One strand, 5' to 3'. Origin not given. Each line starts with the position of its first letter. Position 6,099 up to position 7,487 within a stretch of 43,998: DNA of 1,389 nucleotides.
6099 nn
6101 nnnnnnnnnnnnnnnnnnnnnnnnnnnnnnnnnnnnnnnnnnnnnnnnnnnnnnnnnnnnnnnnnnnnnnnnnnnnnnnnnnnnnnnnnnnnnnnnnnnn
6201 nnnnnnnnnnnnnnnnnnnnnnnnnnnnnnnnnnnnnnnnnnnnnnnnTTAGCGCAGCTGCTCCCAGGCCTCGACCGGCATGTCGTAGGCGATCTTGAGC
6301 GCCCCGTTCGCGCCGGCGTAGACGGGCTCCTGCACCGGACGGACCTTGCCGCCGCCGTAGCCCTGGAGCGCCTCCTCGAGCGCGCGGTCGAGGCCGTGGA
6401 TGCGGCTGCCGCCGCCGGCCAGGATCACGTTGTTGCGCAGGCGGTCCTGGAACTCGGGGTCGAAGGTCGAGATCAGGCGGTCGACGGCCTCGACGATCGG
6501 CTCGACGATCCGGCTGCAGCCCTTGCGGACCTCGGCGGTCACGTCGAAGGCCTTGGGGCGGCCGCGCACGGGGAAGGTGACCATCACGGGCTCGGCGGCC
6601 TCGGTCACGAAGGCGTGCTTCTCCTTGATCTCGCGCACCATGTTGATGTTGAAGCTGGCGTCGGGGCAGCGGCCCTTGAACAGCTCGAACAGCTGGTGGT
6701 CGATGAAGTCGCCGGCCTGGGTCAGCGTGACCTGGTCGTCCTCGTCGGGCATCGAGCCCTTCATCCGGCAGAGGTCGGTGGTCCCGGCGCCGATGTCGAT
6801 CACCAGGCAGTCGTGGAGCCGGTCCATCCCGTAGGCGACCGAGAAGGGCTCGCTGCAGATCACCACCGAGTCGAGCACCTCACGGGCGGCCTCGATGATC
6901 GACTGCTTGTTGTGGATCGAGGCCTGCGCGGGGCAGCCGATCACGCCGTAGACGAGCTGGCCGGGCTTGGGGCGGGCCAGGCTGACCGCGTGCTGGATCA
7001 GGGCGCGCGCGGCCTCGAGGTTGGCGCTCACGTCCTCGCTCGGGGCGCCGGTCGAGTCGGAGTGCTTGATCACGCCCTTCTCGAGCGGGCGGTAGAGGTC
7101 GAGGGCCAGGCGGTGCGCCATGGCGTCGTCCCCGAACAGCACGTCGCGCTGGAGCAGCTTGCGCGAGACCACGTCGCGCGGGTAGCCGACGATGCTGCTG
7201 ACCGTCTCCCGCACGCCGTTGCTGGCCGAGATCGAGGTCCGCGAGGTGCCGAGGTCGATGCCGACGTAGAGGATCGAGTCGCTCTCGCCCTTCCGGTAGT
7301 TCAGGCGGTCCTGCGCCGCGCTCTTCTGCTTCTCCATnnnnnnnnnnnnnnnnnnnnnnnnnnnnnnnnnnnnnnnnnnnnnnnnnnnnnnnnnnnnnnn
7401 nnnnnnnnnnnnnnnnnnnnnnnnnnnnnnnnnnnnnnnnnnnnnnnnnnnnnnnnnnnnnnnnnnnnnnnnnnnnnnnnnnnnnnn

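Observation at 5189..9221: Four-gene operon: two coiled-coil/repeat proteins, a MamK-like actin-family ATPase, and a serine recombinase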

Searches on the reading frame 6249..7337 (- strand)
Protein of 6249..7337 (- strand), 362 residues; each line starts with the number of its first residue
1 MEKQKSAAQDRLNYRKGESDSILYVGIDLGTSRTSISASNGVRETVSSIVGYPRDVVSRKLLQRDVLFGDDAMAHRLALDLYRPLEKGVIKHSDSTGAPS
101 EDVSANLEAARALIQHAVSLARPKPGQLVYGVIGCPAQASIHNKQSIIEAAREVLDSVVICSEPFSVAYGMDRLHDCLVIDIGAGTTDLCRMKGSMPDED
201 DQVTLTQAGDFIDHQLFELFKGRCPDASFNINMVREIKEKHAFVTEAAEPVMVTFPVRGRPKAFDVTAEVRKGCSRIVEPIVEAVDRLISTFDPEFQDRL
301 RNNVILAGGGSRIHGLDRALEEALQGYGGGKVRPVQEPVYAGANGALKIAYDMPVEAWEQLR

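Call 3: search_protein_families(library=pfam, proteins=[window:6249-7337:-], max_evalue=0.1)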
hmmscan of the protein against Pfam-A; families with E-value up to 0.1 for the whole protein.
window:6249-7337:- (362 aa): 11 families
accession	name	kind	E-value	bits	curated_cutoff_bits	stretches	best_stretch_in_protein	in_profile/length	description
PF06723.19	MreB_Mbl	-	5.1e-18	65.4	27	1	25-349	4-318/327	MreB/Mbl protein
PF00022.25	Actin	-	7.5e-10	38.4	27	2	43-235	27-206/410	Actin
PF25229.1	Salactin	-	2.4e-06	27.3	27.1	1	25-351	4-332/335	Salactin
PF14450.12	FtsA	-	0.00031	21.5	31.8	1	179-344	2-126/127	Cell division protein FtsA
PF21522.3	MreB-like_C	-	0.0037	18.3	27.8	0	235-313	42-116/123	Archaeal actin homologue MreB-like, C-terminal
PF25216.1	Volactin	-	0.0069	16.3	35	1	268-348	237-319/321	Volactin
PF08841.16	DDR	-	0.012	15.2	24.6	0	265-346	241-324/328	Diol dehydratase reactivase ATPase-like domain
PF22128.2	Alp7A_like_C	-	0.031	14.5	22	1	178-324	3-137/156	Alp7A C-terminal domain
PF00012.26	HSP70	-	0.073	11.7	20.6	0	131-189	136-200/599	Hsp70 protein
PF21896.2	Talin_IBS2B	-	0.075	13.4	27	0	267-291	90-114/118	Talin IBS2B domain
PF11104.14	PilM_2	-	0.077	12.3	27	0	280-325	254-299/340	Type IV pilus assembly protein PilM;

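Call 4: search_protein_families(library=ncbifam, proteins=[window:6249-7337:-], max_evalue=0.1)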
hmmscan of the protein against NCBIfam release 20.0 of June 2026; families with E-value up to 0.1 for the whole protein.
window:6249-7337:- (362 aa): 20 families
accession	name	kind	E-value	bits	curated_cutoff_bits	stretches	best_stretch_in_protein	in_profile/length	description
NF040964.1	MamK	subfamily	2.8e-129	431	400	1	23-361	1-330/335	MamK family actin-like protein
NF053558.1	BeeR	equivalog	4.4e-67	226.6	530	1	23-360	1-347/349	BeeR family actin-like protein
NF010539.0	PRK13927.1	subfamily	8.2e-16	57.8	293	1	25-348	9-324/339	rod shape-determining protein MreB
TIGR00904.1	mreB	subfamily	1.2e-11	44.3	365.75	1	25-324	5-304/334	MreB/Mrl family cell shape determining protein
NF010540.1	PRK13929.1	exception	1.8e-08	33.9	515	1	77-325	58-303/334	rod-share determining protein MreBH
NF053533.1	salactin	equivalog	3.2e-08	33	400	1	25-351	4-333/335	actin-like salactin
NF011660.0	PRK15080.1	equivalog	1.9e-07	30.6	182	1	130-190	96-156/277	ethanolamine utilization protein EutJ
TIGR01991.1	HscA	equivalog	9.8e-05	21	708.55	1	110-323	115-336/600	Fe-S protein assembly chaperone HscA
TIGR01175.1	pilM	subfamily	9.9e-05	21.5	133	1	175-324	188-306/348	type IV pilus assembly protein PilM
TIGR01174.1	ftsA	equivalog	0.00055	19.1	175.85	1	177-325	198-339/371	cell division protein FtsA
TIGR03739.1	PRTRC_D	hypoth_equivalog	0.00062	18.8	214.8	1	174-349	166-317/320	PRTRC system protein D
TIGR02350.1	prok_dnaK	equivalog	0.00079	17.9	822.55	0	116-192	117-200/596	molecular chaperone DnaK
NF003520.0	PRK05183.1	subfamily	0.00088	17.8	620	1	111-322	136-355/621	Fe-S protein assembly chaperone HscA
NF053560.1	crenactin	equivalog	0.0013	17.7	630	0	57-193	47-188/422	crenactin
NF001413.0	PRK00290.1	equivalog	0.0023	16.4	648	1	131-191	136-200/625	molecular chaperone DnaK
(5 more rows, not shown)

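Call 6: find_homologous_proteins(query=window:6249-7337:-, max_evalue=1e-10)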
Query window:6249-7337:- (362 aa): 5231 proteins with E <= 1e-10 among 8000 candidates; the best 120 are listed.
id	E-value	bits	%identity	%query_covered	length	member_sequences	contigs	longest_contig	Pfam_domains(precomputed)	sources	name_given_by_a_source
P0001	1.0e-237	806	100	100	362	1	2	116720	PF06723.20,PF25229.2,PF00022.26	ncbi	ncbi:MAG: MamK family actin-like protein [Planctomycetota bacterium]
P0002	4.2e-213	725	89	99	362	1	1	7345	PF06723.20,PF25229.2,PF00022.26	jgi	jgi:rod shape-determining protein MreB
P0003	2.0e-209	713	88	100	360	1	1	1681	PF06723.20,PF25229.2,PF00022.26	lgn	-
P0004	9.3e-209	711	88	100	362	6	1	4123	PF06723.20,PF25229.2,PF00022.26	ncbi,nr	ncbi:MAG TPA: hypothetical protein DEA08_29095 [Planctomycetes bacterium]|nr:hypothetical protein [P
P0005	1.0e-207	707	86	100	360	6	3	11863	PF06723.20,PF25229.2,PF00022.26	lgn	-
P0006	2.6e-207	706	86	100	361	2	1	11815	PF06723.20,PF25229.2,PF00022.26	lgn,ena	-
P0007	7.1e-207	705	86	100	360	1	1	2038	PF06723.20,PF25229.2,PF00022.26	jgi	jgi:rod shape-determining protein MreB and related proteins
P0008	1.2e-203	694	85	100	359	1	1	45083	PF06723.20,PF25229.2,PF14450.13,PF00022.26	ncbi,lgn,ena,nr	ncbi:MAG: rod shape-determining protein [Planctomycetes bacterium]|nr:rod shape-determining protein 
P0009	2.9e-196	670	84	96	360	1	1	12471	PF06723.20,PF14450.13,PF00022.26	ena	-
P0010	7.3e-196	668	84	96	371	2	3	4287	PF06723.20,PF25229.2,PF00022.26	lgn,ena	-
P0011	2.4e-195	667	84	96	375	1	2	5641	PF06723.20,PF00022.26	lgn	-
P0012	2.5e-195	667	83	95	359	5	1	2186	PF06723.20,PF14450.13,PF00022.26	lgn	-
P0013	4.1e-195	666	84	95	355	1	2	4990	PF06723.20,PF25229.2,PF00022.26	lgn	-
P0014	3.0e-194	663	81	100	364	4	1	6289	PF06723.20,PF25229.2,PF00022.26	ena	-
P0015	1.3e-193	661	83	95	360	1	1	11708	PF06723.20,PF00022.26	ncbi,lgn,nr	ncbi:MAG: hypothetical protein D6731_11720 [Planctomycetota bacterium]|nr:MAG: hypothetical protein 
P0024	2.8e-190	650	80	98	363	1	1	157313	PF06723.20,PF25229.2,PF00022.26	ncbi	ncbi:MAG: MamK family actin-like protein [Planctomycetota bacterium]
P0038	2.0e-169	581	74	96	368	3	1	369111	PF06723.20,PF00022.26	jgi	jgi:rod shape-determining protein MreB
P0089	9.0e-141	487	63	96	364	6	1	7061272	PF06723.20,PF14450.13,PF00022.26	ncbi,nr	ncbi:MAG: rod shape-determining protein [Planctomycetes bacterium]|nr:rod shape-determining protein 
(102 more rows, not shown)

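Call 7: find_encoding_contigs(protein=P0024, flank=8000, max_places=2)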
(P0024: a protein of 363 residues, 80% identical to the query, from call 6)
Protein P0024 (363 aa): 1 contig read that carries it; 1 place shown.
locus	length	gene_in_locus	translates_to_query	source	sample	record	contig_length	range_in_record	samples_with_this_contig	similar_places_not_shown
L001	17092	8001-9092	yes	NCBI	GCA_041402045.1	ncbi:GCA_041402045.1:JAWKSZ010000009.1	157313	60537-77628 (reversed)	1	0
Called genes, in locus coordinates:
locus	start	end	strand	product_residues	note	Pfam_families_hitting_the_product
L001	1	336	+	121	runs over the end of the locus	PF00861:Ribosomal_L18p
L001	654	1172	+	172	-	PF00333:Ribosomal_S5, PF03719:Ribosomal_S5_C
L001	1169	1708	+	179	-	PF00828:Ribosomal_L27A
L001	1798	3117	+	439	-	PF00344:SecY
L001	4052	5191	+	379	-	PF00155:Aminotran_1_2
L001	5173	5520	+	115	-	-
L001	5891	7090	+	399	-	-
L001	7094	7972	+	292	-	-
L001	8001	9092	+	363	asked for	PF00022:Actin (faint), PF25229:Salactin (weak), PF06723:MreB_Mbl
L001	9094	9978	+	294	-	PF00239:Resolvase (weak), PF07508:Recombinase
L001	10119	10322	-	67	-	PF04964:Flp_Fap (weak)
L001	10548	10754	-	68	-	PF04964:Flp_Fap (weak)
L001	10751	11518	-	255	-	PF01694:Rhomboid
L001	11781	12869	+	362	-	PF13472:Lipase_GDSL_2 (weak)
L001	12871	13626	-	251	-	PF13813:MBOAT_2 (weak)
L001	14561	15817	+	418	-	PF00595:PDZ (weak), PF17820:PDZ_6 (weak), PF03572:Peptidase_S41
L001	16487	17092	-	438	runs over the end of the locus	PF00155:Aminotran_1_2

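Call 8: find_encoding_contigs(protein=P0038, flank=8000, max_places=2)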
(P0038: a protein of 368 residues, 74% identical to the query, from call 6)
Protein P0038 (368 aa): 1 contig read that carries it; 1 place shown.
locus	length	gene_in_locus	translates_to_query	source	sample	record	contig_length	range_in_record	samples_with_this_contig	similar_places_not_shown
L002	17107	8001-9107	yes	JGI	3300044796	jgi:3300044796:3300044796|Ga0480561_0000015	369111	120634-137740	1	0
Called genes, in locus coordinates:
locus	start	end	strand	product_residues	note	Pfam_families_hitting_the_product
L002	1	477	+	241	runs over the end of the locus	-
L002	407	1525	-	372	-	-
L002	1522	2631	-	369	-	-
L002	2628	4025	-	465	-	PF01546:Peptidase_M20, PF07687:M20_dimer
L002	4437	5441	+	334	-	-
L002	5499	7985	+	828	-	-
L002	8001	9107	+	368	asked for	PF00022:Actin (faint), PF06723:MreB_Mbl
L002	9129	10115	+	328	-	PF07508:Recombinase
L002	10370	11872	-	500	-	PF02321:OEP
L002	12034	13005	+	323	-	PF25919:BSH_CusB (faint), PF25954:Beta-barrel_RND_2 (weak)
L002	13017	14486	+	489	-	PF01266:DAO (weak), PF01593:Amino_oxidase, PF12831:FAD_oxidored (faint), PF13450:NAD_binding_8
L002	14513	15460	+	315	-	-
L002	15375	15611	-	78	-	-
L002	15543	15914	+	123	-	-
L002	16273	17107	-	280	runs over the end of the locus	PF00160:Pro_isomerase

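Call 9: find_encoding_contigs(protein=P0089, flank=8000, max_places=2)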
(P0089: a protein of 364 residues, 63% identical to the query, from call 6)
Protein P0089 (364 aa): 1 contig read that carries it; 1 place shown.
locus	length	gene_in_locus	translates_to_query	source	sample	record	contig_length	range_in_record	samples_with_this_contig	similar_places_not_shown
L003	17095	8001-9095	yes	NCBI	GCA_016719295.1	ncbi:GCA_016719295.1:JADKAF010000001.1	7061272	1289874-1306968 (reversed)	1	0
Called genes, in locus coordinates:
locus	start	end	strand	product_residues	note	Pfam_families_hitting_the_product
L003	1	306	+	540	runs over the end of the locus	-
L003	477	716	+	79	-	-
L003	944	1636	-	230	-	PF00027:cNMP_binding, PF13545:HTH_Crp_2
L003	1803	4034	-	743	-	-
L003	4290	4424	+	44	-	PF00468:Ribosomal_L34 (weak)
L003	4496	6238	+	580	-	-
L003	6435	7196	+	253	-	PF01656:CbiA (weak), PF10609:ParA, PF13614:AAA_31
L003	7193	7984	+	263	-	-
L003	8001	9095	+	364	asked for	PF00022:Actin (faint), PF06723:MreB_Mbl, PF14450:FtsA (faint)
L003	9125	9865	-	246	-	-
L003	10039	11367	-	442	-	PF00775:Dioxygenase_C (faint), PF13715:CarbopepD_reg_2 (faint), PF13620:CarboxypepD_reg (weak), PF22904:NOMO1-like_2nd (weak)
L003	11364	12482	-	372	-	PF13715:CarbopepD_reg_2 (faint), PF13620:CarboxypepD_reg (weak)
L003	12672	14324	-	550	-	PF01041:DegT_DnrJ_EryC1, PF00155:Aminotran_1_2, PF01053:Cys_Met_Meta_PP (weak), PF01212:Beta_elim_lyase, PF13302:Acetyltransf_3, PF13420:Acetyltransf_4 (weak), PF13523:Acetyltransf_8, PF00583:Acetyltransf_1, +1 more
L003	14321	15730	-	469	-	PF01266:DAO, PF01593:Amino_oxidase, PF12831:FAD_oxidored (weak), PF13450:NAD_binding_8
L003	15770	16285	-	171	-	-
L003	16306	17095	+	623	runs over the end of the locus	PF13231:PMT_2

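Call 18: find_related_loci(query=A1, collection=genome_contigs, flank=7000)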
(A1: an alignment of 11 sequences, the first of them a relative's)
Query A1 (362 aa) in genome_contigs; peptide patterns used: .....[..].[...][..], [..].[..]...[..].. (x = any residue, [..] = any of these).
598 stretches matched a pattern (row limit reached: there are more); 577 encode a relative of the query (tblastn E <= 1e-3); the best 80 are kept; 80 distinct loci.
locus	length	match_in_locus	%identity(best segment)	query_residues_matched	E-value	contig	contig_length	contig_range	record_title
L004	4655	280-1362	88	1-362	0e+0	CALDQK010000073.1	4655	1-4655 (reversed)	MAG TPA_asm: uncultured bacterium isolate ERR599081_bin.20_CONCOCT_v1.1_MAG genome assembly, contig: ERZ841280.15739, wh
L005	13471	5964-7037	85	1-361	0e+0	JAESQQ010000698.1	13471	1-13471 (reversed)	MAG: Planctomycetota bacterium isolate NORP233 CoAssembly_2926445, whole genome shotgun sequence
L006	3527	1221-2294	84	5-362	0e+0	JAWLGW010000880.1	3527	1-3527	MAG: Planctomycetota bacterium isolate 30dZY2.bin.140 NODE_33515_length_3527_cov_2.848891, whole genome shotgun sequence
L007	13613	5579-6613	83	18-362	0e+0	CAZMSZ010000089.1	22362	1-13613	MAG TPA_asm: uncultured Planctomycetota bacterium isolate SRP263527_co1_244 genome assembly, contig: NODE_1872_length_22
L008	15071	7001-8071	79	4-362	0e+0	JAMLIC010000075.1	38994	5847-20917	MAG: Planctomycetota bacterium isolate ACE_NR_PLAN1 ACE_NR_PLAN1_75, whole genome shotgun sequence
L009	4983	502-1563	80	6-360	0e+0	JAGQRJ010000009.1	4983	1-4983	MAG: Planctomycetota bacterium isolate HKST-UBA89 k127_17062, whole genome shotgun sequence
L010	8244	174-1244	79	4-362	0e+0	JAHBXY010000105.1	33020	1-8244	MAG: Planctomycetota bacterium isolate ACE_PLA31 PLA31_105, whole genome shotgun sequence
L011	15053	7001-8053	80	8-359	0e+0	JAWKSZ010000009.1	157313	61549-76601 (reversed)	MAG: Planctomycetota bacterium isolate ABC1.64 ABC1.64.fa-9, whole genome shotgun sequence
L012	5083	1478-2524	73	15-362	5e-179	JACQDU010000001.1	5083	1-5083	MAG: bacterium isolate NC_groundwater_1003_Pr1_S-0.65um_70_8 Montesol18_Sp65_coassembly_scaffold_169505, whole genome sh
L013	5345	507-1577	70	7-362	2e-173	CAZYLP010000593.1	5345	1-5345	MAG TPA_asm: uncultured Planctomycetota bacterium isolate SRP287453_co1_338 genome assembly, contig: NODE_30372_length_5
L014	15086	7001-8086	68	2-362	2e-167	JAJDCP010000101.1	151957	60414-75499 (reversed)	MAG: Planctomycetota bacterium isolate OFTM248 OFTM248_100, whole genome shotgun sequence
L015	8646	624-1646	65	22-362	3e-155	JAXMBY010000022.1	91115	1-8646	MAG: Planctomycetota bacterium isolate STL-PLA48 C1.322.fa-22, whole genome shotgun sequence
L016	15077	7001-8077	65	6-362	3e-152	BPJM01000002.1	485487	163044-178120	MAG: Planctomycetota bacterium KatS3mg102 DNA, contig_15672, whole genome shotgun sequence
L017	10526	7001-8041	63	18-362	8e-151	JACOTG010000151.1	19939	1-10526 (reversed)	MAG: Planctomycetota bacterium isolate NC_groundwater_38_Pr7_B-0.1um_65_11 FFV18_Bp1_scaffold_223086, whole genome shotg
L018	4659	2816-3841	64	22-362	2e-153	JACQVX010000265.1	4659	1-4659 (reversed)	MAG: Planctomycetota bacterium isolate NC_groundwater_1474_Ag_S-0.65um_73_34 S_p65_S5_coassembly_k141_5054321, whole gen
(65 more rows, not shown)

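Call 35: search_solved_structures(query=window:6249-7337:-, max_evalue=0.00001, show_alignments=1)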
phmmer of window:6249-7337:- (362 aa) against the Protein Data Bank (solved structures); distinct sequences matched with E-value up to 0.00001: 10.
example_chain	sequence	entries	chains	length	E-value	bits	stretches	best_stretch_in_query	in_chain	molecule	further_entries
5ljw_A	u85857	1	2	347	1.1e-83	284.5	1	16-361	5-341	Actin-like ATPase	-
5jyg_A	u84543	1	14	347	1.1e-82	281.3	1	16-361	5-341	Actin-like ATPase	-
5ljv_A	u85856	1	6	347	1.5e-82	280.9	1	16-361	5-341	Actin-like ATPase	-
8r2n_A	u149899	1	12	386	2.2e-41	145.5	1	21-359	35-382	Actin/actin family protein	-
1jce_A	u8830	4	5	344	2.1e-08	37.1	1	111-347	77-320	ROD SHAPE-DETERMINING PROTEIN MREB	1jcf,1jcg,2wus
7bvy_A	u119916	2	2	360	1.6e-07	34.1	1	101-320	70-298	Cell shape determining protein MreB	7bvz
7zpt_M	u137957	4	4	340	4e-07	32.8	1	25-322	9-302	Cell shape-determining protein MreB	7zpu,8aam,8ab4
8azg_M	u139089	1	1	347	4.2e-07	32.8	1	25-322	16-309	Cell shape-determining protein MreB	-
4czl_A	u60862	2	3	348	1.2e-06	31.3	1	91-322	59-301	ROD SHAPE-DETERMINING PROTEIN MREB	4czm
7e1c_A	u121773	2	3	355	5.8e-06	29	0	85-325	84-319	Cell shape-determining protein MreB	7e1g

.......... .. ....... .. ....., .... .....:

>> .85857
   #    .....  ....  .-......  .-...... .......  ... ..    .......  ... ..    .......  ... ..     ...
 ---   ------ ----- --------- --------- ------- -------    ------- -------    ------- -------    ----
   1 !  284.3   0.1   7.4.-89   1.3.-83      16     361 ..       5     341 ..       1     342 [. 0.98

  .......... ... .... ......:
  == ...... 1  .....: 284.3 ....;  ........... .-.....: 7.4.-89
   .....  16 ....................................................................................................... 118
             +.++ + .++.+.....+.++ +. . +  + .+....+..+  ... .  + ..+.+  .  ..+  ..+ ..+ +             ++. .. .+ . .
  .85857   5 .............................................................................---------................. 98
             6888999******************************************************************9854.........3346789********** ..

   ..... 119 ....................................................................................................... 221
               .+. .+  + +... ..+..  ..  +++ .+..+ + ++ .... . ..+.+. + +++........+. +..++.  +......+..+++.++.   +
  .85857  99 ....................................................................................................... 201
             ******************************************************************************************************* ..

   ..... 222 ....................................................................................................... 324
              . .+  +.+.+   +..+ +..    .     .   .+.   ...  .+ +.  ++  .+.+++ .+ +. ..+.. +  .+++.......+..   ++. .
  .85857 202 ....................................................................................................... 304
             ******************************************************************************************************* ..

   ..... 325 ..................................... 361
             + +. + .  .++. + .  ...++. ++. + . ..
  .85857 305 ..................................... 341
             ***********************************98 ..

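Call 76: search_protein_families(library=padloc, proteins=[window:6249-7337:-], max_evalue=0.001)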
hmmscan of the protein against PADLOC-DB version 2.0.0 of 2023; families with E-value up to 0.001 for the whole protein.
window:6249-7337:- (362 aa): 0 families

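Call 77: search_protein_families(library=phrogs, proteins=[window:6249-7337:-], max_evalue=0.001)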
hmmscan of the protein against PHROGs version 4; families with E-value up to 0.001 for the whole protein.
window:6249-7337:- (362 aa): 2 families
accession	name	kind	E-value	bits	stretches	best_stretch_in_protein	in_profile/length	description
phrog_691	-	DNA, RNA and nucleotide metabolism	1.9e-07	31.6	1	157-350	146-322/329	partition protein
phrog_22570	-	unknown function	4e-06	26.5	1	23-346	6-321/682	-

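Call 89: find_encoding_contigs(protein=P0001, flank=1000, max_places=2)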
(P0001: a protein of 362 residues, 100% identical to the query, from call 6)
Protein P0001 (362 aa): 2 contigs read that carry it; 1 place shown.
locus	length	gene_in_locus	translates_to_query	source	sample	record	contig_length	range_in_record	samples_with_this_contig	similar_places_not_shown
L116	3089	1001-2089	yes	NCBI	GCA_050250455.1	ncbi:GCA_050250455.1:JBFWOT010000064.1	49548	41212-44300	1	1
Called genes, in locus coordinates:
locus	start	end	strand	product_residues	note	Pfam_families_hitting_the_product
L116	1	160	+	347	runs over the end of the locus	PF17675:APG6_N (faint)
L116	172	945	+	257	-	-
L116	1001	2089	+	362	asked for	PF00022:Actin (faint), PF06723:MreB_Mbl, PF25229:Salactin (weak)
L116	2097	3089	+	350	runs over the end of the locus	PF00239:Resolvase, PF07508:Recombinase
